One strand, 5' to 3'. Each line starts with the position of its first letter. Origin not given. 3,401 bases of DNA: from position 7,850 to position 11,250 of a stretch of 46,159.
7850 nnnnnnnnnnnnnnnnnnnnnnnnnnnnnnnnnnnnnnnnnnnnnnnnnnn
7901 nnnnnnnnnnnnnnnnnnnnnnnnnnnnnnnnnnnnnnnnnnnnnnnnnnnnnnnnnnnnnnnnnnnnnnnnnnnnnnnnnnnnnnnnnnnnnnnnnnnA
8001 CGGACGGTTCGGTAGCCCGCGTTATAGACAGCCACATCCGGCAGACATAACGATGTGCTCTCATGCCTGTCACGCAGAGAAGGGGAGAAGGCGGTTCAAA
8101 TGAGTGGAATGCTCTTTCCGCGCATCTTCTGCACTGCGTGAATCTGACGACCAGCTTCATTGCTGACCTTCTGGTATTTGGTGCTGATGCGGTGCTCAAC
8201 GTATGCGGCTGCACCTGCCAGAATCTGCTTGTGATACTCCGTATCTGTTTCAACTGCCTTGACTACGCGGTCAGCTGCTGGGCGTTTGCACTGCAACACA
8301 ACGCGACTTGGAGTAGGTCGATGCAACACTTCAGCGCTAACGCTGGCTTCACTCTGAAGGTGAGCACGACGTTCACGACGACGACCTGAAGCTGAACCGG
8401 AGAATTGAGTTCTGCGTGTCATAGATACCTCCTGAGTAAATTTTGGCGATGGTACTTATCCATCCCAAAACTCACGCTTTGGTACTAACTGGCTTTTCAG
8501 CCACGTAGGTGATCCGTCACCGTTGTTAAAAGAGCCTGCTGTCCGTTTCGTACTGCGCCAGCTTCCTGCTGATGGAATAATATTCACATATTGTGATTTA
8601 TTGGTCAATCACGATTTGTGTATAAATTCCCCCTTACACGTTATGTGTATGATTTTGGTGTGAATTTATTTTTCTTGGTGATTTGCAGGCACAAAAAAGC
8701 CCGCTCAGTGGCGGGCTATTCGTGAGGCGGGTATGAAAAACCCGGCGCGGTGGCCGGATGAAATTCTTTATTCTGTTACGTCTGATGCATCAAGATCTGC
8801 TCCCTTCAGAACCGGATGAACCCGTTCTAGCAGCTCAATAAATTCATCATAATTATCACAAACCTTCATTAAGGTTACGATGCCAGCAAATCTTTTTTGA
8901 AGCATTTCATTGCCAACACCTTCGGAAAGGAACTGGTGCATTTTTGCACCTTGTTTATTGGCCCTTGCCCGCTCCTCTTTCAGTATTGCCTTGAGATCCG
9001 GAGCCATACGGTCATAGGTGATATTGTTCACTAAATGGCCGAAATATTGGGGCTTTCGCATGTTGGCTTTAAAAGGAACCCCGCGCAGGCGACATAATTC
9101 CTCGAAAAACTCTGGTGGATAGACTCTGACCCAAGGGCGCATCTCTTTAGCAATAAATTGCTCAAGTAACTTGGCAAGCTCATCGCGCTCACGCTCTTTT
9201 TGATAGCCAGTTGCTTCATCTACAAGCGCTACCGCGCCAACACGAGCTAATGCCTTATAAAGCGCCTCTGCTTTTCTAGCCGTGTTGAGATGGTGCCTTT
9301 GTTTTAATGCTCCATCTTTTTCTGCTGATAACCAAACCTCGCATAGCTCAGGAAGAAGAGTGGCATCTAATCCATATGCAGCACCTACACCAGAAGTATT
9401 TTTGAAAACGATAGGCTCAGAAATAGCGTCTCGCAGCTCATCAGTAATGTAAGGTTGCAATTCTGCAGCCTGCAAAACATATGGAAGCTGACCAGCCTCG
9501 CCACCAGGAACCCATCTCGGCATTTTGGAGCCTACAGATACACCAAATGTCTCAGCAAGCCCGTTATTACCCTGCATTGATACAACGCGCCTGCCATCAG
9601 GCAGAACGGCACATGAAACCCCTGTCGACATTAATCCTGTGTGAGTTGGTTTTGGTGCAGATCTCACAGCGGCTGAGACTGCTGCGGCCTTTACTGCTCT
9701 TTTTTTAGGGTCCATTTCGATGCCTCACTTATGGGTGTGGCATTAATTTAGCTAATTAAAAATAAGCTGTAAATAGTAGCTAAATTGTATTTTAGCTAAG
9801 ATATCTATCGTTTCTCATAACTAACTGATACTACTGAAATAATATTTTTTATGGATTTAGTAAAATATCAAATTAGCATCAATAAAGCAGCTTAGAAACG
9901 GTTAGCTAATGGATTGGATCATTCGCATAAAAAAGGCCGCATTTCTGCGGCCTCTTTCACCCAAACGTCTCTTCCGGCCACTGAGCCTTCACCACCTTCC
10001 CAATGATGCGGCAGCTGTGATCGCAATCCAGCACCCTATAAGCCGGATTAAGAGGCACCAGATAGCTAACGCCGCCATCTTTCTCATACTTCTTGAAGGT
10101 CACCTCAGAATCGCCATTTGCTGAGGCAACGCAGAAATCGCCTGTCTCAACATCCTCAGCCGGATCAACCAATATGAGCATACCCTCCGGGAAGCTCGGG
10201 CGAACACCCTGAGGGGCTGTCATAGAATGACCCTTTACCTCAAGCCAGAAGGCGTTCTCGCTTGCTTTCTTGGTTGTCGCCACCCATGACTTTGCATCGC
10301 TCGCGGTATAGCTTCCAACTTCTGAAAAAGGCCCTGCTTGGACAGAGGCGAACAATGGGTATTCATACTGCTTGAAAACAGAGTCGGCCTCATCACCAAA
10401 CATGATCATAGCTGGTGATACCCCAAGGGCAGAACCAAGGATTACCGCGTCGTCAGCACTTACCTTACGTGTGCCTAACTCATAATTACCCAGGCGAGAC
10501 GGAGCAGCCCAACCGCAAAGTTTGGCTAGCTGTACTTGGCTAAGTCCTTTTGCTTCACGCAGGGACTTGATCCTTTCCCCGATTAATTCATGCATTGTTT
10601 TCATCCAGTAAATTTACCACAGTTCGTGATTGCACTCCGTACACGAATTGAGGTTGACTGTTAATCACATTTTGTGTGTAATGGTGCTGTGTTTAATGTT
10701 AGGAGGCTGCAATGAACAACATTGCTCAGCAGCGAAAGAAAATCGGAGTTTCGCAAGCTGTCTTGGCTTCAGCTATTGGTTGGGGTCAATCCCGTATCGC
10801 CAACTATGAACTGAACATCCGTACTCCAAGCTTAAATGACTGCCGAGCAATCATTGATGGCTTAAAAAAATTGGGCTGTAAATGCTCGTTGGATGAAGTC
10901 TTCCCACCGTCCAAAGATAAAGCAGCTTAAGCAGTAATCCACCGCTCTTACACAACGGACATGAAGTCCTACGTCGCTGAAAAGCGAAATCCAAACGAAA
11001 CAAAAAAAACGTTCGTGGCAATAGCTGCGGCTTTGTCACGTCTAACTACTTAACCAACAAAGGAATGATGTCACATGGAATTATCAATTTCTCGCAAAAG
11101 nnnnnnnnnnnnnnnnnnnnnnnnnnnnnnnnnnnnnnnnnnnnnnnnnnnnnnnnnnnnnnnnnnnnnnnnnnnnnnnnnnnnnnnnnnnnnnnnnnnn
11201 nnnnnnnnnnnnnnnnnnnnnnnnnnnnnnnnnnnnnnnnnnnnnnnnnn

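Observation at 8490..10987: N-like antiterminator with lambda ARM and matching nutL/nutR sites of non-lambda architecture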

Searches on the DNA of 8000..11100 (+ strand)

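Call 5: search_dna_similar(query=window:8000-11100:+, collection=phages, mode=near, max_rows=30)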
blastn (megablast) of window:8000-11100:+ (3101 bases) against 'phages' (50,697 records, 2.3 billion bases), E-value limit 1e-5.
Records with a match: 6; places in all: 6; records where one place covers at least 80% of the query: 0.
Best place of each record, by identity: 60-80% 6.
By first word of the organism name: Escherichia 4; Enterobacteria 1; Lambdavirus 1.
By host as written in the record: - 2; Escherichia coli 2; Escherichia sp. 1; Escherichia coli str. K-12 substr. MG1655 1.
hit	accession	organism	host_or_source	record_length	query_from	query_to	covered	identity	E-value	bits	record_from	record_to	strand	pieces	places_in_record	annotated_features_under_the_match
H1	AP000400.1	Enterobacteria phage VT1-Sakai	-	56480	1958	2937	32%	79.6%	0e+0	697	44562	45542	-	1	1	cI: CI protein | cro: repressor protein | promoter (x2) | other (x3)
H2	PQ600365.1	Escherichia phage phiSTEC801-Stx1a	Escherichia sp.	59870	1958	2937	32%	79.6%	0e+0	697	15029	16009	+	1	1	repressor protein cI | transcriptional regulator cro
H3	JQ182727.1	Escherichia phage mEpX1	Escherichia coli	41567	1958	2937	32%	79.5%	0e+0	691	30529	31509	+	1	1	prophage repressor | prophage antirepressor | promoter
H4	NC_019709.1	Escherichia phage mEpX1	Escherichia coli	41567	1958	2937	32%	79.5%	0e+0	691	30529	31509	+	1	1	LexA family transcriptional regulator | helix-turn-helix transcriptional regulator | promoter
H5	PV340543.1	Escherichia phage mEpX1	Escherichia coli str. K-12 substr. ...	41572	1958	2937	32%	79.5%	0e+0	691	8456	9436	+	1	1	cI | Cro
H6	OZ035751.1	Lambdavirus PDP110P1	-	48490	2091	2937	27%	77.4%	1e-136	494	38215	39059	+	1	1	record has no annotation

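Call 7: get_annotated_region(hit=H1, flank=3500)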
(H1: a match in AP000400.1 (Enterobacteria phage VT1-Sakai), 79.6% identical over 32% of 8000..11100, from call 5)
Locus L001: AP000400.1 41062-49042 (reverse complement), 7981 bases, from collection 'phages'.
description: Enterobacteria phage VT1-Sakai genomic DNA, prophage inserted region in Escherichia coli O157:H7.
organism: Enterobacteria phage VT1-Sakai (NCBI taxid 462299)
taxonomy: Viruses; Duplodnaviria; Heunggongvirae; Uroviricota; Caudoviricetes
host: -; source: -; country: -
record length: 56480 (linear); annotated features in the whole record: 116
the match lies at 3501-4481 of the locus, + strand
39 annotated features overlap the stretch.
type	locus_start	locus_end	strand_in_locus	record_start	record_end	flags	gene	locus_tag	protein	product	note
CDS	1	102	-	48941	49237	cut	gam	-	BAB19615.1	host-nuclease inhibitor protein Gam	H0059; similar to bacteriophage 933W L0075 and lambda Gam; DNA reprication, rolling cycle mode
CDS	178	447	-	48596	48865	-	kil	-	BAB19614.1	Kil protein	H0058; similar to bacteriophage 933W L0076 and lambda Kil; host killing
CDS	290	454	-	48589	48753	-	cIII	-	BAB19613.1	CIII protein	H0057; bacteriophage lambda CIII; similar to bacteriophage 933W L0077; stabilization of CII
CDS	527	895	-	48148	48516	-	ssb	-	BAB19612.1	single-stranded DNA binding protein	H0056; bacteriophage 933W L0078; similar to bacteriophage lambda Ea10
CDS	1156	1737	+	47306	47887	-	sieB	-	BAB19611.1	superinfection exclusion protein B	H0055; similar to bacteriophage P22 SieB; prevention of superinfection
CDS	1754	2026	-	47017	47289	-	N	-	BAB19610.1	antitermination protein N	H0054; similar to bacteriophage phi-21 N; early gene ragulator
regulatory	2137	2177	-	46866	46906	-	-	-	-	other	putative N-utilization leftward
regulatory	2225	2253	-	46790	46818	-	-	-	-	promoter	putative major leftward promotor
regulatory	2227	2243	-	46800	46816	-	-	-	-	other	putative operator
regulatory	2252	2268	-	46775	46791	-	-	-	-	other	putative operator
regulatory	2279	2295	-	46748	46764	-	-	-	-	other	putative operator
regulatory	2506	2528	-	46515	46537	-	-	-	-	terminator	putative rho-independent terminator for pRM transcript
CDS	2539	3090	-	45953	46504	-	H0053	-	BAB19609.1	hypothetical protein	-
CDS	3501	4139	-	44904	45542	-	cI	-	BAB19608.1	CI protein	H0052; similar to bacteriophage lambda CI and P22 C2; transcriptional repressor, maintainance of lysogenic state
regulatory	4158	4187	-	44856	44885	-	-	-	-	promoter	putative maintenance promoter for cI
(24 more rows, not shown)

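Call 25: search_dna_similar(query=window:10925-11010:+, collection=phages, mode=distant, max_rows=40, max_evalue=1, rows=spread)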
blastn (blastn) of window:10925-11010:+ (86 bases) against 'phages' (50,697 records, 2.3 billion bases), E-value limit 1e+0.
Records with a match: 182; places in all: 183; records where one place covers at least 80% of the query: 7.
Best place of each record, by identity: 90-95% 10; 80-90% 172.
By first word of the organism name: Escherichia 71; Salmonella 32; Stx1a-converting 27; Stx2-converting 19; Enterobacteria 16; Stx 6; Shigella 4; Stx2a-converting 3; Stx1 2; Stx2 1; and 1 more.
By host as written in the record: - 55; Escherichia coli 10; Salmonella enterica 9; Salmonella sp. 8; Escherichia coli str. K-12 substr. MG1655 6; Escherichia coli O157:H7 5; Escherichia coli K514 (EHEC) 4; Escherichia coli O157:H7 Morioka V526 4; and 62 more.
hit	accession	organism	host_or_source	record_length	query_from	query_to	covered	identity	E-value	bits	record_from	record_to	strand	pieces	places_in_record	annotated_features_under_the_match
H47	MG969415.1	Salmonella phage GE_vB_TR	Salmonella enterica subsp. enterica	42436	1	69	80%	82.6%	6e-8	62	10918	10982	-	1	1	record has no annotation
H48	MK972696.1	Salmonella phage Si3 KFo-2019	Salmonella sp.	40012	1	69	80%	81.2%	8e-7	57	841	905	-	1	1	regulatory protein Cro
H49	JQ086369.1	Escherichia phage HK106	Escherichia coli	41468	9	63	64%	84.2%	1e-4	50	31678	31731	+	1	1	prophage antirepressor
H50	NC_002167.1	Escherichia phage HK97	Escherichia coli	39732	9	63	64%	84.2%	1e-4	50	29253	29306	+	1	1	Cro/CI family transcriptional regulator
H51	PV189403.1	Escherichia phage vB_EcoP_phi315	Escherichia coli K514 (EHEC)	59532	9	63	64%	82.5%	5e-3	46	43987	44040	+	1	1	Cro-like transcriptional repressor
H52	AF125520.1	Escherichia phage 933W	Escherichia coli O157:H7, strain EDL933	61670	9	63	64%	82.5%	5e-3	46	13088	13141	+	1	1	other | cro: regulatory protein Cro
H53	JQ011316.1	Escherichia phage TL-2011a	Escherichia coli O103:H25 strain ...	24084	9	63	64%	82.5%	5e-3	46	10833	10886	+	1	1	hypothetical protein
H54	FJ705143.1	Enterobacteria phage ST286-24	-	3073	9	63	64%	82.5%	5e-3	46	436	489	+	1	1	cro: putative regulator protein cro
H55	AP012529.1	Stx2-converting phage Stx2a_F403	Escherichia coli O157:H7 strain F403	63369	9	63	64%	82.5%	5e-3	46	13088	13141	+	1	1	regulatory protein Cro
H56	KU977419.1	Stx1 converting phage AU5Stx1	-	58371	9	63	64%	82.5%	5e-3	46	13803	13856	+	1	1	cro: regulatory protein Cro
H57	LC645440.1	Stx2a-converting phage Stx2_EH2086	-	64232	9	63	64%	82.5%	5e-3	46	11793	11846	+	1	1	none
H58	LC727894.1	Stx1a-converting phage Stx1_JNE122536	-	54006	9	63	64%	82.5%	5e-3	46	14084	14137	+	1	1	none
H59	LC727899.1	Stx1a-converting phage Stx1_JNE111036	-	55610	9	63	64%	82.5%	5e-3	46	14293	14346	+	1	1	none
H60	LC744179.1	Stx1a-converting phage Stx1a_11KH263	-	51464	9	63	64%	82.5%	5e-3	46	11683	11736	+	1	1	none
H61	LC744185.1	Stx1a-converting phage Stx1a_PV728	-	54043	9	63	64%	82.5%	5e-3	46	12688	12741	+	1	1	none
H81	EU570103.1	Salmonella phage epsilon34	Salmonella enterica subsp. enterica ...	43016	28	69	49%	90.5%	3e-6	55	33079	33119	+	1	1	putative NutR - boxB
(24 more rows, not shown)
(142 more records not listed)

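Call 26: get_annotated_region(hit=H52, flank=3600)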
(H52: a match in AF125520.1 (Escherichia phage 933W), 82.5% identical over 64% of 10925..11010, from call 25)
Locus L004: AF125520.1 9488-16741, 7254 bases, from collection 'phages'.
description: Bacteriophage 933W, complete genome.
organism: Escherichia phage 933W (NCBI taxid 10730)
taxonomy: Viruses; Duplodnaviria; Heunggongvirae; Uroviricota; Caudoviricetes; Sepvirinae; Traversvirus; Traversvirus tv933W
host: Escherichia coli O157:H7, strain EDL933; source: -; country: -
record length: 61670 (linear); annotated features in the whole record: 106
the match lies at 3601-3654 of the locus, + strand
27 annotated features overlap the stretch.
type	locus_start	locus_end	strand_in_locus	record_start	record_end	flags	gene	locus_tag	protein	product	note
regulatory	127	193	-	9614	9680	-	-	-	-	other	nutL; putative N-utilization leftward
regulatory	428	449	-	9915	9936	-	-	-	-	terminator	tM; putative terminator for pM transcript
CDS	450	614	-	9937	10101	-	L0081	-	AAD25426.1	hypothetical protein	-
CDS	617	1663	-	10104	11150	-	stk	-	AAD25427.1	serine/threonine kinase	similar to eukaryotic serine/threonine protein kinases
CDS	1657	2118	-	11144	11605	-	L0083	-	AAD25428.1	hypothetical protein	-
CDS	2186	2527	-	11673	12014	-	L0084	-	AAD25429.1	hypothetical protein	-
CDS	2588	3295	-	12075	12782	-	cI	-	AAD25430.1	repressor protein CI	similar to CI protein of bacteriophage H19B and HK022; maintain lysogenic state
regulatory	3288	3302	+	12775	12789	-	-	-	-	other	operator oR3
regulatory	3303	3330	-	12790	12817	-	-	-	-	promoter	pM; putative maintenance promoter for cI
regulatory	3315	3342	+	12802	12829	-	-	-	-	promoter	pR; putative major rightward promoter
regulatory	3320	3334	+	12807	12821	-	-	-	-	other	operator oR2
regulatory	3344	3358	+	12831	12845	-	-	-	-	other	operator oR1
CDS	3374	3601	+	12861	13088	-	cro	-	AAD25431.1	regulatory protein Cro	similar to Cro protein of bacteriophage HK022; transcriptional activator/repressor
regulatory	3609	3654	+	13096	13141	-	-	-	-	other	nutR; putative N-utilization rightward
CDS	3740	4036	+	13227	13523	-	cII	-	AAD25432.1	regulatory protein CII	similar to CII protein of bacteriophage H19B and HK022; transcriptional activator; establishment of lysogenic state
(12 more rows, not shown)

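Call 27: get_annotated_region(hit=H81, flank=3000)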
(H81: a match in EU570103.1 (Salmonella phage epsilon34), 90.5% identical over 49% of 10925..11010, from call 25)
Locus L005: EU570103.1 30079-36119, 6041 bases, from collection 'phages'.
description: Salmonella phage epsilon34, complete genome.
organism: Salmonella phage epsilon34 (NCBI taxid 348058)
taxonomy: Viruses; Duplodnaviria; Heunggongvirae; Uroviricota; Caudoviricetes; Lederbergvirus
host: Salmonella enterica subsp. enterica serovar Anatum; source: -; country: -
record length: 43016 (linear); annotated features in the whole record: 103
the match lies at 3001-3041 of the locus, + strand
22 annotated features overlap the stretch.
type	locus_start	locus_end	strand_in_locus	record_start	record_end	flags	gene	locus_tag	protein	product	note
CDS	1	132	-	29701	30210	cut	42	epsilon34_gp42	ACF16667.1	Conserved hypothetical protein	sequence similarity to NP_720296.1 Orf-232 [Salmonella typhimurium bacteriophage ST64T] and, YP_006374.1 ORF19 ...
regulatory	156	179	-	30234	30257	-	-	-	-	terminator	putative weak rho-independent terminator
CDS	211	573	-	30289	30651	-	43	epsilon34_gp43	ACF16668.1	N-like protein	sequence similarity to: putative N protein of phage f4795 (NP_851956) & N protein of phage H-19B (AAD04643). ...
regulatory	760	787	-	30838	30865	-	-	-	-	promoter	putative PL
misc_feature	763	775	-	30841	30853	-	-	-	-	-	potential repressor-binding site (OL1)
misc_feature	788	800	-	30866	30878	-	-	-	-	-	potential repressor-binding site (OL2)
CDS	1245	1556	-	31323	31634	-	44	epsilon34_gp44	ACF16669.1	Hypothetical protein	-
CDS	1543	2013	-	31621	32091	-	45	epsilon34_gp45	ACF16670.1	Hypothetical protein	-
CDS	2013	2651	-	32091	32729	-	46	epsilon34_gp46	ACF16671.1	Repressor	Mutation present in sequenced genome that likely inactivates this protein; sequence similarity to CAC95084.1 repressor ...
misc_feature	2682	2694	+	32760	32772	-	-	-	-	-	potential repressor-binding site (OR2)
regulatory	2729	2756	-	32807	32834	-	-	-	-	promoter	PR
misc_feature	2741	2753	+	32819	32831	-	-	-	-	-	potential repressor-binding site (OR1)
CDS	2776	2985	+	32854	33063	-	47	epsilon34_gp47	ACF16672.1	Cro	sequence similarity to NP_050523.1 similar to C2 of bacteriophage L [Bacteriophage VT2-Sa], and NP_720300.1 Cro ...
misc_feature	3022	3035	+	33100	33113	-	-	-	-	-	putative NutR - boxB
regulatory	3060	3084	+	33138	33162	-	-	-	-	terminator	putative transcriptional terminator tR1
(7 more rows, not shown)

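Call 28: get_annotated_region(hit=H50, flank=3000)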
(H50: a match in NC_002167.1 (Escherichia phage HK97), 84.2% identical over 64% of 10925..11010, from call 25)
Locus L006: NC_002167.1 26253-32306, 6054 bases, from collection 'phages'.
description: Enterobacteria phage HK97, complete genome.
organism: Escherichia phage HK97 (NCBI taxid 2681617)
taxonomy: Viruses; Duplodnaviria; Heunggongvirae; Uroviricota; Caudoviricetes; Hendrixvirinae; Byrnievirus; Byrnievirus HK97
host: Escherichia coli; source: -; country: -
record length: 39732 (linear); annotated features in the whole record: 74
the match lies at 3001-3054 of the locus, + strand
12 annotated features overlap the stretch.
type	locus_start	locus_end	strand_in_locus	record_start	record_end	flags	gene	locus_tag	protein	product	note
CDS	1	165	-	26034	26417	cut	N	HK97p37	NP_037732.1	anti-termination protein N-like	Gp47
CDS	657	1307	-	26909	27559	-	-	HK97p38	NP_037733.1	Gp48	-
CDS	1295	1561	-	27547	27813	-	-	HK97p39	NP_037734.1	Gp49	-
CDS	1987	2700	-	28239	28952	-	cI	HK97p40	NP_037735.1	LexA family transcriptional regulator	Gp50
protein_bind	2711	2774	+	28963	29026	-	-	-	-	CI, Cro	OR; operator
CDS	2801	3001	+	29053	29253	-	-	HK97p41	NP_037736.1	Cro/CI family transcriptional regulator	Gp51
CDS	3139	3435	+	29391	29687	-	cII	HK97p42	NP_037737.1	CII-like transcriptional activator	Gp52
CDS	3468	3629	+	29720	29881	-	-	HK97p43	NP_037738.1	Gp53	-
CDS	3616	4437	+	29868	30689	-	O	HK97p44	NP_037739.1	replication initiation O-like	similar to Bacteriophage P22 Gp18 DNA replication protein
CDS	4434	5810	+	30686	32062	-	P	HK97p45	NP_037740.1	replicative DNA helicase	similar to DnaB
CDS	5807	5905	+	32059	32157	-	-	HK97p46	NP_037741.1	Gp56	-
CDS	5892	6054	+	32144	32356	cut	-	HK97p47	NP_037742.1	Gp60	-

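Call 59: build_rna_model(alignment_id=A3, structure=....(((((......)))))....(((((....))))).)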
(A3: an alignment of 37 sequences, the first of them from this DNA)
Model R1 built from alignment A3 (37 sequences, 39 columns); structure: as given.
model positions 35; base pairs 10; branch points 1; effective number of sequences 37; information 1.355 bits per position. Calibrated on 0.2 Mb of random sequence (short: E-values are rough).
structure used (alignment columns):
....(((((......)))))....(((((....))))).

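Call 60: search_with_rna_model(model_id=R1, source=window, filters=off, max_evalue=10, show_alignments=2)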
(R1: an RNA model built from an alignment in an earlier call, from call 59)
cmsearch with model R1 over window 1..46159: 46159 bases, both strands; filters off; matches with E-value up to 10: 16.
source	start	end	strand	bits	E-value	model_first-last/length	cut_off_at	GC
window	10953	10987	+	52.2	2.2e-30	1-35/35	no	0.51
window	8490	8525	-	52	2.8e-30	1-35/35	no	0.56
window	12179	12186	+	6.4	0.26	25-32/35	no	0.38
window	17691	17698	+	6.4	0.26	25-32/35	no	0.38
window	36300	36307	-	6.4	0.26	25-32/35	no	0.38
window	43560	43580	+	6.3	0.29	1-35/35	no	0.38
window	9937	9951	-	5.8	0.55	21-35/35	no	0.67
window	29615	29632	-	5.5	0.87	1-35/35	no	0.5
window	35779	35788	+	5.3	1.2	24-33/35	no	0.6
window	40691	40723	-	4.7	2.8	1-35/35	no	0.52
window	18383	18395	-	4.6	3.4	5-17/35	no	0.54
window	30585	30624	-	4.1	7.1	1-35/35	no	0.55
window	5738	5750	-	4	7.7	5-17/35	no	0.69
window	18383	18395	+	4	8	5-17/35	no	0.54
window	29616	29628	+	4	8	5-17/35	no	0.54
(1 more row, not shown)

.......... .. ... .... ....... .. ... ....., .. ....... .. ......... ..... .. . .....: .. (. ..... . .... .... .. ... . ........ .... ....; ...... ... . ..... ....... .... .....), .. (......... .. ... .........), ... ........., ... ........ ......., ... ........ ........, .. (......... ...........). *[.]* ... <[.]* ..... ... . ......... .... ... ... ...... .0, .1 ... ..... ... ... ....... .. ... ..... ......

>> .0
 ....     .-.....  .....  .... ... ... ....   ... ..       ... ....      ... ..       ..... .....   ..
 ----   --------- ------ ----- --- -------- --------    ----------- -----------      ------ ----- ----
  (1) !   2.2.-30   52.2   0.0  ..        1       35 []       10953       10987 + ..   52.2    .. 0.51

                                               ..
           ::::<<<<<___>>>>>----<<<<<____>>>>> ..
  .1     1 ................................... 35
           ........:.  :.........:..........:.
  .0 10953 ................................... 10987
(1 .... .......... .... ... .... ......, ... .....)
